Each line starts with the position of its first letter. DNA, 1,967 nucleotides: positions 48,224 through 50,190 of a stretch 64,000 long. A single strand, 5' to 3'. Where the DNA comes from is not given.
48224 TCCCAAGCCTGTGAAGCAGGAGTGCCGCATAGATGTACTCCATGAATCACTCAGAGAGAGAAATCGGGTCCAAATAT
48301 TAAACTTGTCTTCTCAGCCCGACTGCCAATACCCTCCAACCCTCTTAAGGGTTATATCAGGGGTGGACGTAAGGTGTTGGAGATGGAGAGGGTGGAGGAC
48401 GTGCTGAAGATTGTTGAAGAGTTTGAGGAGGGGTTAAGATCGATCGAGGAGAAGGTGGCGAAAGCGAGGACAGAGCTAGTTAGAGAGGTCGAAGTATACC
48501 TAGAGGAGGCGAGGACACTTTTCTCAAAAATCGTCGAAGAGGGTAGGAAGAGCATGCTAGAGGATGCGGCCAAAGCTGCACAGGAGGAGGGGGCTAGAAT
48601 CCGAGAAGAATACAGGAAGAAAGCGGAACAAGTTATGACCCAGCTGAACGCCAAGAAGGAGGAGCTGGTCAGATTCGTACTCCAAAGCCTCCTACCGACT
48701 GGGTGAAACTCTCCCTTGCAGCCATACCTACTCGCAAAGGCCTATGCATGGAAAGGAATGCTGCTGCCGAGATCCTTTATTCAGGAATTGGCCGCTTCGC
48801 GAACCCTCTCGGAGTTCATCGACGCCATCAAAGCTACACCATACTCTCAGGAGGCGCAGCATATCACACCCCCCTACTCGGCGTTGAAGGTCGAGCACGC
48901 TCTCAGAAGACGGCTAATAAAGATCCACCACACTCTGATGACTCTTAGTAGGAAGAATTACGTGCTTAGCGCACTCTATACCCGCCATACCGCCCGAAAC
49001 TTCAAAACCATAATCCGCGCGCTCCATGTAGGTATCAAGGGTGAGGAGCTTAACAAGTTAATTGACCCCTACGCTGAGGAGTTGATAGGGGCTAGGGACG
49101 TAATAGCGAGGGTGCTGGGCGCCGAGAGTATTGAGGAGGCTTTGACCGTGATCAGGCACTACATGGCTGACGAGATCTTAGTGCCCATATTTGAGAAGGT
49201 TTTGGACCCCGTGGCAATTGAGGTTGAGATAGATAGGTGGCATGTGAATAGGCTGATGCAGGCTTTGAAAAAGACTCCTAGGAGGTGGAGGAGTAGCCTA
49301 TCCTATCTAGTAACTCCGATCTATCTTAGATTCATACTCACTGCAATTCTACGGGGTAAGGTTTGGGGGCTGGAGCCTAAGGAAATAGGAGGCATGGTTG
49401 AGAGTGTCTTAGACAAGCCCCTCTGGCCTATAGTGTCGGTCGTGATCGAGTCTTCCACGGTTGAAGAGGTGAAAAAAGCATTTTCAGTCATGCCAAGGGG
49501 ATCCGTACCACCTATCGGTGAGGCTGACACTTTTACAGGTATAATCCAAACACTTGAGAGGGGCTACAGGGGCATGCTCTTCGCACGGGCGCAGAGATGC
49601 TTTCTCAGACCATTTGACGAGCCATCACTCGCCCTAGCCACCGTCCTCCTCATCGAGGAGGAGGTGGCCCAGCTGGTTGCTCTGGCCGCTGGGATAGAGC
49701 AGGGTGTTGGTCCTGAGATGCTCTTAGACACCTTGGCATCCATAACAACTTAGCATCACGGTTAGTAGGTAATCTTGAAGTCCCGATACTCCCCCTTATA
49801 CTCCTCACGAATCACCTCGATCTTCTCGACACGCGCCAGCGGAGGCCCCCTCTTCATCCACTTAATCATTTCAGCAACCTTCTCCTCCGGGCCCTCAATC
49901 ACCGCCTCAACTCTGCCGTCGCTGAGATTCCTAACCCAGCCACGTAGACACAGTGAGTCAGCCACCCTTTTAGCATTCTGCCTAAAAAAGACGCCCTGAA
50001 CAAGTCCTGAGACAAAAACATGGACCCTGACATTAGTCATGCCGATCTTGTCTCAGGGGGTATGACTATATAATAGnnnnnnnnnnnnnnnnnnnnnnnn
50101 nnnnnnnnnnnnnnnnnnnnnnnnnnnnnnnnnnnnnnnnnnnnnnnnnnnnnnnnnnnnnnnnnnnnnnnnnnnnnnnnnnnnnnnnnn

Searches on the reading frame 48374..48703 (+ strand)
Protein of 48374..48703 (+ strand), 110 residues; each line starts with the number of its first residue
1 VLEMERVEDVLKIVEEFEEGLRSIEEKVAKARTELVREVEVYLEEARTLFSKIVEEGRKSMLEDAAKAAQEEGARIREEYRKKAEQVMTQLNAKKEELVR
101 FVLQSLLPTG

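Call 71: search_protein_families(library=pfam, proteins=[window:48374-48703:+], max_evalue=0.001)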
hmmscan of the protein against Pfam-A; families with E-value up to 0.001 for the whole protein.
window:48374-48703:+ (110 aa): 1 family
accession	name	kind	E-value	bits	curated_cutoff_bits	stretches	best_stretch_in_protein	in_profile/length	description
PF16999.10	V-ATPase_G_2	-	0.0002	22.4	28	1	11-108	4-104/104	Vacuolar (H+)-ATPase G subunit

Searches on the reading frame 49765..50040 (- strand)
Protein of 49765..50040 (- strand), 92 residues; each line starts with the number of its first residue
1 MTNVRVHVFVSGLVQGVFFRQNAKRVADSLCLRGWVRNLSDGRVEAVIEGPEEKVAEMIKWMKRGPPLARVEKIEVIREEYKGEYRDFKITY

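Call 3: search_protein_families(library=pfam, proteins=[window:49765-50040:-], max_evalue=0.1)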
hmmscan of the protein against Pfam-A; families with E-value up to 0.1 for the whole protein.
window:49765-50040:- (92 aa): 1 family
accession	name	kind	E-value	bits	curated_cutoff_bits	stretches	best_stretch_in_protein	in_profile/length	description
PF00708.24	Acylphosphatase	-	4.8e-30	104.1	22.5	1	6-90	1-85/85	Acylphosphatase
